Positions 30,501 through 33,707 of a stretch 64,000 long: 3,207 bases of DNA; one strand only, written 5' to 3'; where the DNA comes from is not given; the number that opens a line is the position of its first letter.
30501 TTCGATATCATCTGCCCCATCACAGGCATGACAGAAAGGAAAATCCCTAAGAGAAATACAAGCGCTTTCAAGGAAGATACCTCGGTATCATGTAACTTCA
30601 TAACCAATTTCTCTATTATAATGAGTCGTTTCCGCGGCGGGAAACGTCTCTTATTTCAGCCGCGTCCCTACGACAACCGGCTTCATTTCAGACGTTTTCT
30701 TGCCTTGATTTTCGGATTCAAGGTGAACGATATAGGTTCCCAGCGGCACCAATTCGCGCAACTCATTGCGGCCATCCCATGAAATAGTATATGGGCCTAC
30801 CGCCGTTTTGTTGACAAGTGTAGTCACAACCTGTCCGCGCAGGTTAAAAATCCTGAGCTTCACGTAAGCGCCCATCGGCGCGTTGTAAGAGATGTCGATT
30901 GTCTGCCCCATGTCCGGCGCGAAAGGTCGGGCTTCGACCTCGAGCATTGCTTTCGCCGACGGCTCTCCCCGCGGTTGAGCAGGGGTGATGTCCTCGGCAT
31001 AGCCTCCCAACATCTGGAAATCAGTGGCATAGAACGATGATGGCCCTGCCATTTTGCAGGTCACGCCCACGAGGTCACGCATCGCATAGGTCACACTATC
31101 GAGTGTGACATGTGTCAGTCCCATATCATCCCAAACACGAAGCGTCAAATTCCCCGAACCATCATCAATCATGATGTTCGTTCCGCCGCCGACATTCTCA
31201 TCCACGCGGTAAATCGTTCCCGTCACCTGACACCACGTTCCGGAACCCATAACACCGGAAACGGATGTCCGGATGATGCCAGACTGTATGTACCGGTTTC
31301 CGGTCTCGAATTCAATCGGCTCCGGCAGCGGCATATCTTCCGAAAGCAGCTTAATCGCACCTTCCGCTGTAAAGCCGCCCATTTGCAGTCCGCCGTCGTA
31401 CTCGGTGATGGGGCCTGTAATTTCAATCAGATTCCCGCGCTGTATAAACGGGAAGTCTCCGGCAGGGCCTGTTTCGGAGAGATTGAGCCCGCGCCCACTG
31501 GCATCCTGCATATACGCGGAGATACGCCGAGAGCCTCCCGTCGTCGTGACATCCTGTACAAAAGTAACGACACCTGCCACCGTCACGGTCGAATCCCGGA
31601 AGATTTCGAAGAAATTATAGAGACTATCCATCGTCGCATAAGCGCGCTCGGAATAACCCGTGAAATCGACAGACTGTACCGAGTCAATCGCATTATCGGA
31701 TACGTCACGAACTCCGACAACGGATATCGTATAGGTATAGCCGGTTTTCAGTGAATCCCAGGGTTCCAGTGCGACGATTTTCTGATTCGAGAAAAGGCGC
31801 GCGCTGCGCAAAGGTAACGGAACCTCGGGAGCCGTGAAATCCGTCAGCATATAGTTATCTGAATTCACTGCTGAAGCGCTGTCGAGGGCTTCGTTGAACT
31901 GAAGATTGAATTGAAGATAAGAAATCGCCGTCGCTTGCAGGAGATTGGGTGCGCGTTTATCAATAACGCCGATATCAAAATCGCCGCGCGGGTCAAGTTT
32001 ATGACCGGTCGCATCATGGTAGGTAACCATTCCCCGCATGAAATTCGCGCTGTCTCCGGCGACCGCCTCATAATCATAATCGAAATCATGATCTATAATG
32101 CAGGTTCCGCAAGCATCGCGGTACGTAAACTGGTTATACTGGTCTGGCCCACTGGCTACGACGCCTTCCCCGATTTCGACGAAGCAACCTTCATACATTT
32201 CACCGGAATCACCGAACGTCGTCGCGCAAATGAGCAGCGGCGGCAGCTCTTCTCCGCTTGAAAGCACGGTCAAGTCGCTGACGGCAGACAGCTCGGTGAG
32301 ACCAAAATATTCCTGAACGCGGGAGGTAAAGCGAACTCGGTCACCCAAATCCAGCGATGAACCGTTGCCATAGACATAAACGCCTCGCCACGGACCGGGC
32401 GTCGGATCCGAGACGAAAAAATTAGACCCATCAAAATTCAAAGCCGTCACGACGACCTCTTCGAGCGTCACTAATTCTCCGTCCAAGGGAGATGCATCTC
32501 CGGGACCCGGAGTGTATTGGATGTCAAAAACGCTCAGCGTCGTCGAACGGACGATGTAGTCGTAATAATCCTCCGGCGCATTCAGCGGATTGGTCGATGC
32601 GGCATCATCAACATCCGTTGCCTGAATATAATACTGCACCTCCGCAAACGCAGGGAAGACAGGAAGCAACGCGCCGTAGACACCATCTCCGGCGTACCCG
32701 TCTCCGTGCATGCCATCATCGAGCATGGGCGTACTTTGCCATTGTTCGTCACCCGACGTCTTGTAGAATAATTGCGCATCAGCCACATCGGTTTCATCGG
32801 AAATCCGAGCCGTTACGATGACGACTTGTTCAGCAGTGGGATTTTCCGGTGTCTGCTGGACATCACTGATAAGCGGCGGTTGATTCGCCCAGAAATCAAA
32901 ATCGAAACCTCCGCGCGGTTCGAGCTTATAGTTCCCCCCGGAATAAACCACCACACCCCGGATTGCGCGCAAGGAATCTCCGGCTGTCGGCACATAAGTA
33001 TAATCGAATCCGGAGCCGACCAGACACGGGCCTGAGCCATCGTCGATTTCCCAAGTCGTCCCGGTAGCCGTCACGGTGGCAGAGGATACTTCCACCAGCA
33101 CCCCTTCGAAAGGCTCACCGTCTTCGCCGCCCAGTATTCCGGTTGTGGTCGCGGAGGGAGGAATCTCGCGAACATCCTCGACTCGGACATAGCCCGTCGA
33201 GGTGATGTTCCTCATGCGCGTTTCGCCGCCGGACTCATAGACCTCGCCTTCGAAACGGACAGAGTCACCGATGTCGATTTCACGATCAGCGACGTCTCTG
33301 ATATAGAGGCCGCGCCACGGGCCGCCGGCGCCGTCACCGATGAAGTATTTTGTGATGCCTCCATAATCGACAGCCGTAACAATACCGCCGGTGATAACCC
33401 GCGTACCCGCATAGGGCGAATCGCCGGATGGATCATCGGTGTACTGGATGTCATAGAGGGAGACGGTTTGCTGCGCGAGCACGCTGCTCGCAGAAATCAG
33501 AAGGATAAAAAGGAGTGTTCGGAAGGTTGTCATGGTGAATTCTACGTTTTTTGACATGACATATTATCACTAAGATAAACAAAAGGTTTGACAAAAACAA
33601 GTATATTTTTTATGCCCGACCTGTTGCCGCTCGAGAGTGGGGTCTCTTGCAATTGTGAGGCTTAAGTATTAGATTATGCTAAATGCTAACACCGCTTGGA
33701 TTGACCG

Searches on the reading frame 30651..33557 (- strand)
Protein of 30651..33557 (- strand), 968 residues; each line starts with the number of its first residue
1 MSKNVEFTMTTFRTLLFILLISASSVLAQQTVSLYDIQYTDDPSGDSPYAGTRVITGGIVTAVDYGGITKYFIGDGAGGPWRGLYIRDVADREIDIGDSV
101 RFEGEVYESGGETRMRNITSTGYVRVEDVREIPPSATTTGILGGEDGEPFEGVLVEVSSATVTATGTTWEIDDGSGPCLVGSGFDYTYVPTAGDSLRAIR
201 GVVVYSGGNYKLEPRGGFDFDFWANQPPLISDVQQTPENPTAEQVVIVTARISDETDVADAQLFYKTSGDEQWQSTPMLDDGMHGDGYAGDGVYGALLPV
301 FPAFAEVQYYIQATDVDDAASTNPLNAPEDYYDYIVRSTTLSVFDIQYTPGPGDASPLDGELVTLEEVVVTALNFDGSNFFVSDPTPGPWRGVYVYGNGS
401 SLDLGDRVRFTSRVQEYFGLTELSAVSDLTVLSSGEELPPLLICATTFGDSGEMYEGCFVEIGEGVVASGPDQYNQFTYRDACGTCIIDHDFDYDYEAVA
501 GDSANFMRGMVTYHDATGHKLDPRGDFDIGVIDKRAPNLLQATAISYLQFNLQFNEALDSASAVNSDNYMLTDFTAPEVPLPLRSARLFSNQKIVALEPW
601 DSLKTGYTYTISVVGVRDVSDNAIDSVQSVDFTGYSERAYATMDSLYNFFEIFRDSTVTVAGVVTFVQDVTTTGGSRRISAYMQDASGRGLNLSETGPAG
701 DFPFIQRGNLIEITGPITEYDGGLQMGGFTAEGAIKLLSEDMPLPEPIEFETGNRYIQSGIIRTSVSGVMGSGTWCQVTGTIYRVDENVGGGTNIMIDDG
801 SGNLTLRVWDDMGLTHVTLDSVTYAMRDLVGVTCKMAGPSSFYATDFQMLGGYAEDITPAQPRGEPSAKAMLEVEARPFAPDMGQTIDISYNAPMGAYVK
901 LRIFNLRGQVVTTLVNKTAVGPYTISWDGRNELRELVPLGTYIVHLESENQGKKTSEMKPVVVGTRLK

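Call 63: search_protein_families(library=pfam, proteins=[window:30651-33557:-], max_evalue=0.00001)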
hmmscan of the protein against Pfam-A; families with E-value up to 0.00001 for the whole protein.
window:30651-33557:- (968 aa): 1 family
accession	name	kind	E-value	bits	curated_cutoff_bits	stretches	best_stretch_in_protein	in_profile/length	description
PF13860.13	FlgD_ig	-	3.6e-06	27.3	27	0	888-951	13-78/79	FlgD Ig-like domain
